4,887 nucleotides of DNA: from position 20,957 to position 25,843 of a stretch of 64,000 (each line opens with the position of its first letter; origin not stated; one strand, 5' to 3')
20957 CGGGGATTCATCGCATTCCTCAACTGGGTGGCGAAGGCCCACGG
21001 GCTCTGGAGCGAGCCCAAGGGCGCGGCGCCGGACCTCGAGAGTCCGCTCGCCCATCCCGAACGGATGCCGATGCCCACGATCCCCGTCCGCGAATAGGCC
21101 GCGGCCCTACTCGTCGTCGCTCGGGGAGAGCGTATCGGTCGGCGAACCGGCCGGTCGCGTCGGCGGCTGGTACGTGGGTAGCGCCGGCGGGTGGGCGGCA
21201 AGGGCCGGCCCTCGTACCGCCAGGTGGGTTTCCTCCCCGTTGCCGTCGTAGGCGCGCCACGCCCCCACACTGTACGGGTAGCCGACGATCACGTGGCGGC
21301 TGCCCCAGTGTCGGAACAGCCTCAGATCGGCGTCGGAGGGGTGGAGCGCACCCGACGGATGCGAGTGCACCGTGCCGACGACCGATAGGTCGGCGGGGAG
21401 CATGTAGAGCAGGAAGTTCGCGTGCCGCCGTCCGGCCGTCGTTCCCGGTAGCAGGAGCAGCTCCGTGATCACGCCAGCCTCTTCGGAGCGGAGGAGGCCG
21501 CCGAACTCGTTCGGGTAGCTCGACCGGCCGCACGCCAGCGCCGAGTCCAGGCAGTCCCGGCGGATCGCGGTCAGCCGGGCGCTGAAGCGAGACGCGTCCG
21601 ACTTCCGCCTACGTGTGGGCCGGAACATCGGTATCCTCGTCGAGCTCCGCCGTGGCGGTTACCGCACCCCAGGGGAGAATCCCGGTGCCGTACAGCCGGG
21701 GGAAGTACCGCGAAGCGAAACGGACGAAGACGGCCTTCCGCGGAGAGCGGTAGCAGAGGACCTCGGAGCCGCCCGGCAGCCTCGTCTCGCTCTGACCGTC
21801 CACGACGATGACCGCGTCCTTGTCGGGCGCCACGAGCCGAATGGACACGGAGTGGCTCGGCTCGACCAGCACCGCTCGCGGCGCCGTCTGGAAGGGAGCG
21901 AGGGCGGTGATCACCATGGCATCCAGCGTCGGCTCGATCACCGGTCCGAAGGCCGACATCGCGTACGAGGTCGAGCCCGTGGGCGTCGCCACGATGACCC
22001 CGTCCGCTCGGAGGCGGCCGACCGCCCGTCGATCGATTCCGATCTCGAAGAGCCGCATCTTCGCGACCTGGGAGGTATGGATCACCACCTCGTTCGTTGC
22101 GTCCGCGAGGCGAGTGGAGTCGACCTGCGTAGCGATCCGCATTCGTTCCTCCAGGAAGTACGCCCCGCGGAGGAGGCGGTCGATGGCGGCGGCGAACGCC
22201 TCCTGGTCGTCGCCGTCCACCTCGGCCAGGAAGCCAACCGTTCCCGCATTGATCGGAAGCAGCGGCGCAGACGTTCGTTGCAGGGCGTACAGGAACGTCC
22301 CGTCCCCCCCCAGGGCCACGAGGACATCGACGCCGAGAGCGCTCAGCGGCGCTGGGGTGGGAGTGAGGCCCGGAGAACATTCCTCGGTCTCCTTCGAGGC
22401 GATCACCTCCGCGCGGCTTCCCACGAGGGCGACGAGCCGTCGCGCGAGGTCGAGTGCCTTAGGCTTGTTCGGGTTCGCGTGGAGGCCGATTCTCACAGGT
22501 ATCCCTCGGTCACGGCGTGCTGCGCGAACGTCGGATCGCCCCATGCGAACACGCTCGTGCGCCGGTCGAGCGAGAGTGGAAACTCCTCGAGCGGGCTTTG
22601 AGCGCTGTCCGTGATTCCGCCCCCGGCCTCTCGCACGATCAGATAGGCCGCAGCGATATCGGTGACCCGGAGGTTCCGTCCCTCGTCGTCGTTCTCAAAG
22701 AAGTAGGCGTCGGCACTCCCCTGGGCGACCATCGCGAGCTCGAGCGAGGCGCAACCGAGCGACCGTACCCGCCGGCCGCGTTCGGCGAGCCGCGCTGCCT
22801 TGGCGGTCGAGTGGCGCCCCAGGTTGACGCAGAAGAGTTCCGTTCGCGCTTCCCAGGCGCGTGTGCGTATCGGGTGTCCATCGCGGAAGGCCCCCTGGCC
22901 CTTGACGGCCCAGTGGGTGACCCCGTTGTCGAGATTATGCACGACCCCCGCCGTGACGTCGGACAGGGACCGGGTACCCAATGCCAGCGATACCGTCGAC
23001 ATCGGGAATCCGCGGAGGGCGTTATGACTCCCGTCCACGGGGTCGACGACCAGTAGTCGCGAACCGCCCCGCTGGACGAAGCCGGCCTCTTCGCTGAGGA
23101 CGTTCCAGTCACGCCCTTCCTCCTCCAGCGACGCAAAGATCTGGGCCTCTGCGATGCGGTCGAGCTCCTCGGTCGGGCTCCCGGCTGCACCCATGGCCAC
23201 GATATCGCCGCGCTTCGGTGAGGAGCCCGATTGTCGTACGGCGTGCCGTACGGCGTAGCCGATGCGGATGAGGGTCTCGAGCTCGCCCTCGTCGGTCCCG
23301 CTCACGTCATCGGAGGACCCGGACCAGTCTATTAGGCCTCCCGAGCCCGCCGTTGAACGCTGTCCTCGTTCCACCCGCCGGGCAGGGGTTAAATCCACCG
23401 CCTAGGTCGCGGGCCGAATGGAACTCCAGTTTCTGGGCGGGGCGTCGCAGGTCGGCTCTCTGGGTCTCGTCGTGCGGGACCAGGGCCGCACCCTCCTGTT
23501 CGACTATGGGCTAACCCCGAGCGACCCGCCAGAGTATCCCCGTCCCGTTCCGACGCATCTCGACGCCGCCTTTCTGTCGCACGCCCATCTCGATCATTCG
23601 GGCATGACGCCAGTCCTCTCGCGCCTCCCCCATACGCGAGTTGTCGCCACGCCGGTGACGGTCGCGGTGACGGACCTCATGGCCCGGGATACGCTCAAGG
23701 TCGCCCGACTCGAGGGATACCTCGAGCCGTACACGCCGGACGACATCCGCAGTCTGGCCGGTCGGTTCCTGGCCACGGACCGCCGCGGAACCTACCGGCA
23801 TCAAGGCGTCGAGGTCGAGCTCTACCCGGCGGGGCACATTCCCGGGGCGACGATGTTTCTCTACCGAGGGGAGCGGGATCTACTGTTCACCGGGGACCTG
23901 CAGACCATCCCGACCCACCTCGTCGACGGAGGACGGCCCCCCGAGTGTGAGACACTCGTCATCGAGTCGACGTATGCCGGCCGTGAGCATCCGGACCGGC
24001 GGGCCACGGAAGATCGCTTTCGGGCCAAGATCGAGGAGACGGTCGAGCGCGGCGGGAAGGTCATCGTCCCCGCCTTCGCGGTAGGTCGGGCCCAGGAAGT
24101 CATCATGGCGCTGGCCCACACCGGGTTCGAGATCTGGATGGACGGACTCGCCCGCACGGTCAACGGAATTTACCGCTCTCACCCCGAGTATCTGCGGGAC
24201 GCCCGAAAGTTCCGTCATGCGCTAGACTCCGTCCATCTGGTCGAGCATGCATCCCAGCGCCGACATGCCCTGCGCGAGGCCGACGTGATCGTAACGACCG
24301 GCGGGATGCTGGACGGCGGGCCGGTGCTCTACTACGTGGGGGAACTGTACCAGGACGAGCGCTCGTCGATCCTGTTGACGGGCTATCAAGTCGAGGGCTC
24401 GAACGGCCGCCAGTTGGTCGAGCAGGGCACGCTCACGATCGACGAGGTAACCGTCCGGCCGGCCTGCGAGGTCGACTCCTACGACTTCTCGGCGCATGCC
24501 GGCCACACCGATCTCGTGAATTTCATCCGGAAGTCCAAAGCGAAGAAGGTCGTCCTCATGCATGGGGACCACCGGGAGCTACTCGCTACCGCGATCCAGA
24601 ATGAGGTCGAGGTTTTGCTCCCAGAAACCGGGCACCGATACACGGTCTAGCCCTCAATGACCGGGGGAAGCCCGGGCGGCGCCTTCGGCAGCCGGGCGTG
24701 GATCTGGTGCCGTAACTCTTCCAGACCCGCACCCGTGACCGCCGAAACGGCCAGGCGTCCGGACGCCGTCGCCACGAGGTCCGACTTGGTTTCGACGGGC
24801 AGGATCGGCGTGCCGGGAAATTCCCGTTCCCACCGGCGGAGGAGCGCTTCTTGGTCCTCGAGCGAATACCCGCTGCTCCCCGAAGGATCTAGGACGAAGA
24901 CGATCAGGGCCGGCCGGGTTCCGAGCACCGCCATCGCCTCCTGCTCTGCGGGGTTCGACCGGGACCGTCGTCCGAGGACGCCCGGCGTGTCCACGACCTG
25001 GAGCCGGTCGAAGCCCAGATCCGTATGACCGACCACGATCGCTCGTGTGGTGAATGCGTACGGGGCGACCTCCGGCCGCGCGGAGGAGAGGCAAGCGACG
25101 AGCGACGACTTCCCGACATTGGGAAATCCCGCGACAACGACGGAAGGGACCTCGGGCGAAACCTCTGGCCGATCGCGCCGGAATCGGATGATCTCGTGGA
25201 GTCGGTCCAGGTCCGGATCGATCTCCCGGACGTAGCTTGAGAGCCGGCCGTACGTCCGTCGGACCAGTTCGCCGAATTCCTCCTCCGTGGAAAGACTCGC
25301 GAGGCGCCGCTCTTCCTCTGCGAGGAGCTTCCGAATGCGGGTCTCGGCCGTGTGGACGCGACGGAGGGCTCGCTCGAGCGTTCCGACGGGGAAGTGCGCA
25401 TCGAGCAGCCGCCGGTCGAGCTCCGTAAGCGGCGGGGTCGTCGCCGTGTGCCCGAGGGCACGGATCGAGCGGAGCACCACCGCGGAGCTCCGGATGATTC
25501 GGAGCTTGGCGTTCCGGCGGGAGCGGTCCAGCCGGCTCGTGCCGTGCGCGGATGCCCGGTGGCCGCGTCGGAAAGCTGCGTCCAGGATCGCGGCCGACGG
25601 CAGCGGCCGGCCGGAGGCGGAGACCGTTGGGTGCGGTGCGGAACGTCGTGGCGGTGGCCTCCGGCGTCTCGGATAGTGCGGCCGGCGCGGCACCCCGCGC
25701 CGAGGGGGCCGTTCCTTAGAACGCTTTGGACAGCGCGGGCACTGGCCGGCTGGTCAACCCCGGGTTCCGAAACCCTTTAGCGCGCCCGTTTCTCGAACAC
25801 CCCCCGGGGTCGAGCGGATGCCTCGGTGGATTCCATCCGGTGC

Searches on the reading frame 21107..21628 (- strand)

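Call 42: search_protein_families(library=pfam, proteins=[window:21107-21628:-], max_evalue=0.00001)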
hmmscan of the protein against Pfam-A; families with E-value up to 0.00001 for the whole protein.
window:21107-21628:- (173 aa): 1 family
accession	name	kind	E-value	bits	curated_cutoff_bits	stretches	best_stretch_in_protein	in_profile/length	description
PF14464.11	Prok-JAB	-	6.8e-12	45.7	25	1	26-126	4-113/114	Prokaryotic homologs of the JAB domain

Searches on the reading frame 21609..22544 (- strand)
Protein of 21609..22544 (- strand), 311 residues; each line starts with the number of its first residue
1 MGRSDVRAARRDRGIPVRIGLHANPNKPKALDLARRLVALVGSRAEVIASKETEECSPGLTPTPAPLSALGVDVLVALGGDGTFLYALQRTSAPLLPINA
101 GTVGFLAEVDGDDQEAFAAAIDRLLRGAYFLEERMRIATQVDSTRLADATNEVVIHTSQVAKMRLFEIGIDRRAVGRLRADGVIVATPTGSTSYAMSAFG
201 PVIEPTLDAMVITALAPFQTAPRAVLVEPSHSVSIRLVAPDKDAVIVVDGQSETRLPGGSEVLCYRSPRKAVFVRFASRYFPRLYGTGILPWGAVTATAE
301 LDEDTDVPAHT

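Call 42: search_protein_families(library=pfam, proteins=[window:21609-22544:-], max_evalue=0.00001)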
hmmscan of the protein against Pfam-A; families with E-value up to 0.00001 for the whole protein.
window:21609-22544:- (311 aa): 2 families
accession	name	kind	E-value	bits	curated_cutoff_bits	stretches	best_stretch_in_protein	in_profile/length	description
PF20143.4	NAD_kinase_C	-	5.5e-30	104.1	23.7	1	151-275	2-125/126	ATP-NAD kinase C-terminal domain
PF01513.26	NAD_kinase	-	5.2e-13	49.9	25.5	1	60-129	61-130/130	ATP-NAD kinase N-terminal domain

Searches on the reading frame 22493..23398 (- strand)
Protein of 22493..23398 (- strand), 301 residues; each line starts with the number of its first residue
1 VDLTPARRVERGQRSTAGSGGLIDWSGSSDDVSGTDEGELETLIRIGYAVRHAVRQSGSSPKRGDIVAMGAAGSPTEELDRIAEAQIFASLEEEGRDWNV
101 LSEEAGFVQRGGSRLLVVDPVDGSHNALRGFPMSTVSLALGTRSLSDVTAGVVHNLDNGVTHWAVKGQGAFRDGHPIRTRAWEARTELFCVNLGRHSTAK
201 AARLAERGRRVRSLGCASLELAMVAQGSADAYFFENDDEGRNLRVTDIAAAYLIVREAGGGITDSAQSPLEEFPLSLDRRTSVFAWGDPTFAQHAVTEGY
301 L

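Call 42: search_protein_families(library=pfam, proteins=[window:22493-23398:-], max_evalue=0.00001)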
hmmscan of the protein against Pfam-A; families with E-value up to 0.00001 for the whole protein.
window:22493-23398:- (301 aa): 1 family
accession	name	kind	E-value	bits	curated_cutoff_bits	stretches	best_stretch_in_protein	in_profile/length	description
PF00459.30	Inositol_P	-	7.2e-33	114.7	27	1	62-269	26-242/271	Inositol monophosphatase family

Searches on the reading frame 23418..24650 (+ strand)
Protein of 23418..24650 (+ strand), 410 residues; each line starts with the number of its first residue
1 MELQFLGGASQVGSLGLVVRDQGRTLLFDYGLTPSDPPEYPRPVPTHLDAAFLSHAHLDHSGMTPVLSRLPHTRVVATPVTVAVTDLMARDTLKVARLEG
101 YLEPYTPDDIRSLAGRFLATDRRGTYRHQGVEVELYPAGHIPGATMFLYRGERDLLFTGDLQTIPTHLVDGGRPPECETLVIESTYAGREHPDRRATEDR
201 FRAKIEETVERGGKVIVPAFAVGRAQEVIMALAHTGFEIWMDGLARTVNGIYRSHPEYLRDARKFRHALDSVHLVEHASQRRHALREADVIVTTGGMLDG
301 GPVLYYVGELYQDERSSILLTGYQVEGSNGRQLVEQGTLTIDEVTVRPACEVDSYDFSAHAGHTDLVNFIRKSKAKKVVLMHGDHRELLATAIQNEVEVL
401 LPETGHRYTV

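Call 42: search_protein_families(library=pfam, proteins=[window:23418-24650:+], max_evalue=0.00001)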
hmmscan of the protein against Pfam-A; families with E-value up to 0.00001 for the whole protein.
window:23418-24650:+ (410 aa): 4 families
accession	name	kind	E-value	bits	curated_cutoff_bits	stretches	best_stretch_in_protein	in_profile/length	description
PF10996.14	Beta-Casp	-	6.7e-17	62.6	27.7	1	235-333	18-120/120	Beta-Casp domain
PF07521.17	RMMBL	-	4.9e-11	42.9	21.6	1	349-391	5-48/63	Zn-dependent metallo-hydrolase RNA specificity domain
PF00753.33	Lactamase_B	-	5.9e-07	30.1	22.7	1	17-172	9-161/196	Metallo-beta-lactamase superfamily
PF12706.13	Lactamase_B_2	-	4.3e-06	26.9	27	1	36-209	20-184/200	Beta-lactamase superfamily domain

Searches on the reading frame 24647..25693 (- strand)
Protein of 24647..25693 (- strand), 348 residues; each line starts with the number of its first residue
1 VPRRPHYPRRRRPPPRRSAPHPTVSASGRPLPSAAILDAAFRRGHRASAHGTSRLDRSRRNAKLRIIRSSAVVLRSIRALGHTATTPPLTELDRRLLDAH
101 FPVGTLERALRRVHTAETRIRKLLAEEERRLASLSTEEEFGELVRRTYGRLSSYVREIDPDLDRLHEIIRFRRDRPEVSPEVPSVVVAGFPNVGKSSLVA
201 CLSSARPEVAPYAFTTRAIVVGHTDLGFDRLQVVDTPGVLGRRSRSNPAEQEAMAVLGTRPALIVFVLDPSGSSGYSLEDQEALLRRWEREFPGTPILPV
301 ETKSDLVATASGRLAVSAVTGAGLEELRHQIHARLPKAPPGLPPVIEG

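Call 42: search_protein_families(library=pfam, proteins=[window:24647-25693:-], max_evalue=0.00001)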
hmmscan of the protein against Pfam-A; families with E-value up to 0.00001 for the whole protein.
window:24647-25693:- (348 aa): 4 families
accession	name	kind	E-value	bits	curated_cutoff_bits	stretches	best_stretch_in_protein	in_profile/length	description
PF01926.29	MMR_HSR1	-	4.3e-17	62.7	21.9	1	185-294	2-104/113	50S ribosome-binding GTPase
PF06858.20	NOG1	-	5.1e-12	45.8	27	1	250-305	3-58/58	Nucleolar GTP-binding protein 1 (NOG1)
PF02421.24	FeoB_N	-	2e-08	34.3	27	1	185-270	3-88/156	Ferrous iron transport protein B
PF17835.6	NOG1_N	-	4.6e-08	33.8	22.9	1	32-170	9-151/160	NOG1 N-terminal helical domain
